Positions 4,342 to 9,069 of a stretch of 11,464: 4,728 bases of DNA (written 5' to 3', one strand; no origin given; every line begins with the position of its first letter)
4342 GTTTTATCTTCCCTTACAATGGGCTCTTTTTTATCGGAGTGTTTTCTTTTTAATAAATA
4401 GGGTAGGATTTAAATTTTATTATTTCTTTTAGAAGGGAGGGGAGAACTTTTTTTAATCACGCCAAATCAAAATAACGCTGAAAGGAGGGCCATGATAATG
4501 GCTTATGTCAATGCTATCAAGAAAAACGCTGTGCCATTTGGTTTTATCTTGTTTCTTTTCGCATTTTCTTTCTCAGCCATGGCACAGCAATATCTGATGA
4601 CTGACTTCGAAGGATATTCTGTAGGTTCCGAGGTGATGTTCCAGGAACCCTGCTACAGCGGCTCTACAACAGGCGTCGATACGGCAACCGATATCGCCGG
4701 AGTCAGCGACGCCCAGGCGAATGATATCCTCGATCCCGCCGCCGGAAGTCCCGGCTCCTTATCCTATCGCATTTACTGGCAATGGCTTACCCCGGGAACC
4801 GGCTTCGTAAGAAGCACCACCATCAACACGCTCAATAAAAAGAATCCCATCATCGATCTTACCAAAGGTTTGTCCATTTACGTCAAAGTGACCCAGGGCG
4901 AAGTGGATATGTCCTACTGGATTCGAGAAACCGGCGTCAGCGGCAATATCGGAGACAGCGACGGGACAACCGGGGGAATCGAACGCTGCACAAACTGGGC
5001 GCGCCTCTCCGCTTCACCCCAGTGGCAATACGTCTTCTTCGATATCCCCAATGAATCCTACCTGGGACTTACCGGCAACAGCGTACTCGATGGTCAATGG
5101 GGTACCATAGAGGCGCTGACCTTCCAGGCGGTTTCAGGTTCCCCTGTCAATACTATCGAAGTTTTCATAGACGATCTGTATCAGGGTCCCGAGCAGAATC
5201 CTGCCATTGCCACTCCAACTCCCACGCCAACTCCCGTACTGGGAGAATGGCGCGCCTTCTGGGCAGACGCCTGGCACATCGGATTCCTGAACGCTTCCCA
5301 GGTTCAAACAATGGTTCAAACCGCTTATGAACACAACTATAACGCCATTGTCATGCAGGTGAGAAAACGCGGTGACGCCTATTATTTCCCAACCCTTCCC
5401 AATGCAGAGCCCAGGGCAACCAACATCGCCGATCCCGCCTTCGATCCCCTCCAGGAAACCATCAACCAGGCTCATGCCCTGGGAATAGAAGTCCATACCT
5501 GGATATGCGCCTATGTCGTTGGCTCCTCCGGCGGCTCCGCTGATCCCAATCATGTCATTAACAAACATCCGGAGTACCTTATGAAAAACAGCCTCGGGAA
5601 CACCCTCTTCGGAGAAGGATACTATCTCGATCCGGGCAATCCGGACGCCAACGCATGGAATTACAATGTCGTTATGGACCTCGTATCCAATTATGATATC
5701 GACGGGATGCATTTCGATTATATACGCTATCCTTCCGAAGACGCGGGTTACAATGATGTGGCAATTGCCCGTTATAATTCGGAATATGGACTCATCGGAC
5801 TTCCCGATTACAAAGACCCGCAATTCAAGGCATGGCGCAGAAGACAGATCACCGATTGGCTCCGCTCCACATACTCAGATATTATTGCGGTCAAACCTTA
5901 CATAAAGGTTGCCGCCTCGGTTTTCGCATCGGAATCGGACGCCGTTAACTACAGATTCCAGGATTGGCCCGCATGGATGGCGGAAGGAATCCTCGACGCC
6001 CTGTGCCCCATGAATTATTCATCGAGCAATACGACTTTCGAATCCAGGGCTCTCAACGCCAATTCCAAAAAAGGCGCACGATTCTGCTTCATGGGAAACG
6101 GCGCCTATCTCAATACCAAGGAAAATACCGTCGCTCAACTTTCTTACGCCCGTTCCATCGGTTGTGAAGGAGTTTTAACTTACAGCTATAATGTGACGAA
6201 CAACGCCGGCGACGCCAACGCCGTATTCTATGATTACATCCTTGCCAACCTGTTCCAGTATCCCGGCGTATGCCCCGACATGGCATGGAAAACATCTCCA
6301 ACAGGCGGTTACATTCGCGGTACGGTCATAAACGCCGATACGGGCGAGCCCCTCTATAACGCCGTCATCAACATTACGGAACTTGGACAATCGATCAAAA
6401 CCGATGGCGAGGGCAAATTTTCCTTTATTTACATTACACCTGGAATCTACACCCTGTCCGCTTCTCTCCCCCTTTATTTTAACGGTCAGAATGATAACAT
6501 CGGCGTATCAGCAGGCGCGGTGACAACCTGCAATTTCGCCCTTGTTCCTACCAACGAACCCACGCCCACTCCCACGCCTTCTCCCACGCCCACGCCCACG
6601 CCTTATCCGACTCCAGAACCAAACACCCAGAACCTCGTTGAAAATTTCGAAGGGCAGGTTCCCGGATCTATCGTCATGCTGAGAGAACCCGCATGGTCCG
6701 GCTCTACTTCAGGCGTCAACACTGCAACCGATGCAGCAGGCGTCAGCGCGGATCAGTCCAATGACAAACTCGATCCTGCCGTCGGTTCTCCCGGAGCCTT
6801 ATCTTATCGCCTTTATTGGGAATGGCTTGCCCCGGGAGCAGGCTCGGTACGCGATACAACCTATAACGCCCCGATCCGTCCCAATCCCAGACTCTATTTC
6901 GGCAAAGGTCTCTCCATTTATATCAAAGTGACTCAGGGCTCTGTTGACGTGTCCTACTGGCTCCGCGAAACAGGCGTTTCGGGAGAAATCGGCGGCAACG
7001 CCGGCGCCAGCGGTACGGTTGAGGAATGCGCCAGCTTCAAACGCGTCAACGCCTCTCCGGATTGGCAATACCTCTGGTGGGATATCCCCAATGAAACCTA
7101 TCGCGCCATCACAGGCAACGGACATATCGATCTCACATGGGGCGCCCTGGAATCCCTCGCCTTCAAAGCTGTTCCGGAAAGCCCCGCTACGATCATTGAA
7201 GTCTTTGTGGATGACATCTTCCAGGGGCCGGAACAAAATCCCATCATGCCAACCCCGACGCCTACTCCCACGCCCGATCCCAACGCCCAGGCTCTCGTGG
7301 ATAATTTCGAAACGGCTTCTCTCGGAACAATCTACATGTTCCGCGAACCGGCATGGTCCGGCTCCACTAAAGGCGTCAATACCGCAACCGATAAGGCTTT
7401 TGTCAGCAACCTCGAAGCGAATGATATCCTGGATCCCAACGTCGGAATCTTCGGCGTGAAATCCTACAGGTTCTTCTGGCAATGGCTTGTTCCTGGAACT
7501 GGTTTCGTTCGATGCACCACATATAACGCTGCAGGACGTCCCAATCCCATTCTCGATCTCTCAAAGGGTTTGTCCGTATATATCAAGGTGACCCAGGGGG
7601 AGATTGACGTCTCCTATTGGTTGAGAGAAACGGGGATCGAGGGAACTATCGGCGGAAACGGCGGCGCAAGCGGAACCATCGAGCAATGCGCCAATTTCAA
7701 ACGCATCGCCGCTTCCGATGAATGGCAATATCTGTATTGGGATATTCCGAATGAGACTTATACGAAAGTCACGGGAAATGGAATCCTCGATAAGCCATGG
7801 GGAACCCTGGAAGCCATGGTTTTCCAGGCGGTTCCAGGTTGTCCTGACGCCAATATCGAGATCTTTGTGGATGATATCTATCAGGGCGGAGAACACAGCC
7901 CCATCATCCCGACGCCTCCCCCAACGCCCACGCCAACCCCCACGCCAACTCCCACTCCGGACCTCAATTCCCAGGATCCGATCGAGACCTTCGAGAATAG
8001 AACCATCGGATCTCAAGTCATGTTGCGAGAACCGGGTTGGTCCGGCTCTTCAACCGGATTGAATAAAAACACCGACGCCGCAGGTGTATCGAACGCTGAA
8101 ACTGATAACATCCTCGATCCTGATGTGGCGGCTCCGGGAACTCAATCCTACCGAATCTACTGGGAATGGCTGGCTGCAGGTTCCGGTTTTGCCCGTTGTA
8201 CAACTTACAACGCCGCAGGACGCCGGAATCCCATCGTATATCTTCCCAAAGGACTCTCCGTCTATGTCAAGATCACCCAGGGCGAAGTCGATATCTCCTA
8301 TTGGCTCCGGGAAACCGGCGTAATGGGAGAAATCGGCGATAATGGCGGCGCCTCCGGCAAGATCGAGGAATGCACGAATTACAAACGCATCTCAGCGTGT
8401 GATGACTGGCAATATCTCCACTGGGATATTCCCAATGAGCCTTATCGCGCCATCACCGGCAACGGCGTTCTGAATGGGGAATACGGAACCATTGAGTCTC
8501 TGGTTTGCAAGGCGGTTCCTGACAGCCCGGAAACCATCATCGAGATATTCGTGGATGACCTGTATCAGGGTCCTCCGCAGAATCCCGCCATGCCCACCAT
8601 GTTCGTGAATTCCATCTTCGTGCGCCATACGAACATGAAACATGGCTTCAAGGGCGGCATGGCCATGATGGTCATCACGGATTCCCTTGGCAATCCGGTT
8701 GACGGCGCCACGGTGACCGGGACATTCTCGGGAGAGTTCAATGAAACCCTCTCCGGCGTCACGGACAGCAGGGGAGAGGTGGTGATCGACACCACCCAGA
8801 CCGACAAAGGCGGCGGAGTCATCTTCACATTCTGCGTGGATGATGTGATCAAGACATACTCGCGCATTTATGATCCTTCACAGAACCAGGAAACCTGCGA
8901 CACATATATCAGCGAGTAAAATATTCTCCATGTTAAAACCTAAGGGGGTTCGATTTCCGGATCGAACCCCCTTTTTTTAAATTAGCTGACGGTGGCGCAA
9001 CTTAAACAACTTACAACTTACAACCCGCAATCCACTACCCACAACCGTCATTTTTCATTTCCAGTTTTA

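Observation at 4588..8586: Four paralogous ~205-aa domains of an unassigned family (candidate new carbohydrate-binding module) in a giant GHL10 protein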

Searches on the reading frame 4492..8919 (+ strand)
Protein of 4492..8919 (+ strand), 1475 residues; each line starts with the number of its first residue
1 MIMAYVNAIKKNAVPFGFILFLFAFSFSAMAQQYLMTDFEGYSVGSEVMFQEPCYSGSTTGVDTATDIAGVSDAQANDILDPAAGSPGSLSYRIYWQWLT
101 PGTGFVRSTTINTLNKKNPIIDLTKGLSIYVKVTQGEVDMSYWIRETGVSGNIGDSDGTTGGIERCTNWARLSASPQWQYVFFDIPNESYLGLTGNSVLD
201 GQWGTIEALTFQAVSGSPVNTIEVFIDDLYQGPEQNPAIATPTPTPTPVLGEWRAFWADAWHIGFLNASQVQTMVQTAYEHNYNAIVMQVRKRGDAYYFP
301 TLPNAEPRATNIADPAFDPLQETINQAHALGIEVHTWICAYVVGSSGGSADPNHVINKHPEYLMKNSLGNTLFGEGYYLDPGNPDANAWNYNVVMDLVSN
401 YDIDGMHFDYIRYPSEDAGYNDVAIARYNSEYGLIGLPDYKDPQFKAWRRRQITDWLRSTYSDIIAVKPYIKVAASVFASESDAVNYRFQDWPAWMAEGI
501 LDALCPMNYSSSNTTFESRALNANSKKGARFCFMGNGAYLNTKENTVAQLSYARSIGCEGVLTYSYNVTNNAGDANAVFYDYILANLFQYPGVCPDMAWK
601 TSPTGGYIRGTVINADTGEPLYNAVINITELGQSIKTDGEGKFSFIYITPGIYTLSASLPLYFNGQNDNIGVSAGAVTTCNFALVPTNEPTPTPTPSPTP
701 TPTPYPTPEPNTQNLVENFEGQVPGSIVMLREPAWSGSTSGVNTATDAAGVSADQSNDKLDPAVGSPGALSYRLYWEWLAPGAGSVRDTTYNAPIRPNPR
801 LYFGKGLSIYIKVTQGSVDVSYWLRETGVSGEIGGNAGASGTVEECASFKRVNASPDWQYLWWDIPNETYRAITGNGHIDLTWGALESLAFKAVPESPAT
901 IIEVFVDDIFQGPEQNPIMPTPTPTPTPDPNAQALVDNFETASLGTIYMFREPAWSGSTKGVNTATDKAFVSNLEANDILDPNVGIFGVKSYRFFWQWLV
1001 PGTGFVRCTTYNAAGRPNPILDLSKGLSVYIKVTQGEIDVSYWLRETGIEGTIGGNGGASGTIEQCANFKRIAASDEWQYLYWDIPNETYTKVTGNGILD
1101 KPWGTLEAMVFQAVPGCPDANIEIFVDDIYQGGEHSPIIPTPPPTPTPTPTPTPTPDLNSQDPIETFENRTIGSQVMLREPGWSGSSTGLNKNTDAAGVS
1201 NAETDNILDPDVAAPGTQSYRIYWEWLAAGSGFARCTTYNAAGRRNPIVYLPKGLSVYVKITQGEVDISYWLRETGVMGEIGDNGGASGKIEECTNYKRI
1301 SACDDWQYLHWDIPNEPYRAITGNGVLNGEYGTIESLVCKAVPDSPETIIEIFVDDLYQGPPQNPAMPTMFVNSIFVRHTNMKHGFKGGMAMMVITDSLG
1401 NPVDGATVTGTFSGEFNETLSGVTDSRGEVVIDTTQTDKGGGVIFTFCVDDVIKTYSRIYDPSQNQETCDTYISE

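Call 6: search_protein_families(library=pfam, proteins=[window:4492-8919:+], max_evalue=1)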
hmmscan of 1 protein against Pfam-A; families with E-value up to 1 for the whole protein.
window:4492-8919:+ (1475 aa): 12 families
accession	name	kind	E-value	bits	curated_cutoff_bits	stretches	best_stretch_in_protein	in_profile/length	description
PF02638.21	GHL10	-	1.1e-39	136.8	27.9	1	254-519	3-271/311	Glycosyl hydrolase-like 10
PF13620.12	CarboxypepD_reg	-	9.9e-14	51.9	32.3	1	608-684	2-81/82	Carboxypeptidase regulatory-like domain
PF13200.12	DUF4015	-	8.2e-09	35.4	27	1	267-514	11-231/313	Putative glycosyl hydrolase domain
PF13715.12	CarbopepD_reg_2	-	3.7e-07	30.5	32.2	1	608-676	1-68/88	CarboxypepD_reg-like domain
PF02369.22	Big_1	-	0.00053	20.5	34.9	1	1394-1440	24-72/93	Bacterial Ig-like domain (group 1)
PF01055.32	Glyco_hydro_31_2nd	-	0.0053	16.6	23.5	1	309-410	53-156/328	Glycosyl hydrolases family 31 TIM-barrel domain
PF17194.10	AbiEi_3_N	-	0.0073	16.8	26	0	812-859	11-60/93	Transcriptional regulator, AbiEi antitoxin N-terminal domain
PF12244.13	DUF3606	-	0.0078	16.5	24.3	0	818-832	19-33/54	Protein of unknown function (DUF3606)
PF14686.12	fn3_3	-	0.029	14.6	24.4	1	635-679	29-74/75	Polysaccharide lyase family 4, domain II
PF10670.15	DUF4198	-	0.099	13.2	34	0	633-658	181-206/209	Domain of unknown function (DUF4198)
PF16258.11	DUF4912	-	0.12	13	29.4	0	1077-1090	14-27/118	Domain of unknown function (DUF4912)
PF17802.7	SpaA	-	0.27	11.9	23.1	1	613-655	8-56/91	Prealbumin-like fold domain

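Call 8: search_protein_families(library=ncbifam, proteins=[window:4492-8919:+], max_evalue=1)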
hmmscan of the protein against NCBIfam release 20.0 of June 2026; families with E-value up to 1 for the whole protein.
window:4492-8919:+ (1475 aa): 1 family
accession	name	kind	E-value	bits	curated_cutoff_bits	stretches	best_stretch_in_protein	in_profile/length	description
NF052345.1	S_layer_anammox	exception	6.8e-17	60.2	1400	1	591-707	1298-1414/1596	Kustd1514 family S-layer glycoprotein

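Call 67: find_encoding_contigs(protein=window:4492-8919:+, flank=10000, max_places=3)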
Protein window:4492-8919:+ (1475 aa): no gene with exactly this product is on record in the collection.

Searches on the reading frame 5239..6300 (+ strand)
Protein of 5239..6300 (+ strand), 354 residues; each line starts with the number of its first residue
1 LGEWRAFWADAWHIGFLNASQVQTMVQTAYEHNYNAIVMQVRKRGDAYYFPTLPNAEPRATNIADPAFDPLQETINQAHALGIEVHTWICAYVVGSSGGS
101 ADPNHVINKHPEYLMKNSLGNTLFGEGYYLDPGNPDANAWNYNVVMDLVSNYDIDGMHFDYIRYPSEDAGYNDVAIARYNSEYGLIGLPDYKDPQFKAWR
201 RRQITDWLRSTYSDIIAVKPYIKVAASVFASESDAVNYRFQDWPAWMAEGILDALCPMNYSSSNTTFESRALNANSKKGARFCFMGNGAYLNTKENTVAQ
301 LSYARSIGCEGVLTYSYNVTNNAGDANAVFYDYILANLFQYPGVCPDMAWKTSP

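Call 68: search_solved_structures(query=window:5239-6300:+, max_evalue=0.001, show_alignments=1)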
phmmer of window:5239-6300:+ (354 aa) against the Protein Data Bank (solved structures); distinct sequences matched with E-value up to 0.001: 1.
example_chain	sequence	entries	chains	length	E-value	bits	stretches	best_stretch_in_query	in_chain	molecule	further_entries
5oq2_A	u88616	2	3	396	3.6e-21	79.2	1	34-292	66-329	Cwp19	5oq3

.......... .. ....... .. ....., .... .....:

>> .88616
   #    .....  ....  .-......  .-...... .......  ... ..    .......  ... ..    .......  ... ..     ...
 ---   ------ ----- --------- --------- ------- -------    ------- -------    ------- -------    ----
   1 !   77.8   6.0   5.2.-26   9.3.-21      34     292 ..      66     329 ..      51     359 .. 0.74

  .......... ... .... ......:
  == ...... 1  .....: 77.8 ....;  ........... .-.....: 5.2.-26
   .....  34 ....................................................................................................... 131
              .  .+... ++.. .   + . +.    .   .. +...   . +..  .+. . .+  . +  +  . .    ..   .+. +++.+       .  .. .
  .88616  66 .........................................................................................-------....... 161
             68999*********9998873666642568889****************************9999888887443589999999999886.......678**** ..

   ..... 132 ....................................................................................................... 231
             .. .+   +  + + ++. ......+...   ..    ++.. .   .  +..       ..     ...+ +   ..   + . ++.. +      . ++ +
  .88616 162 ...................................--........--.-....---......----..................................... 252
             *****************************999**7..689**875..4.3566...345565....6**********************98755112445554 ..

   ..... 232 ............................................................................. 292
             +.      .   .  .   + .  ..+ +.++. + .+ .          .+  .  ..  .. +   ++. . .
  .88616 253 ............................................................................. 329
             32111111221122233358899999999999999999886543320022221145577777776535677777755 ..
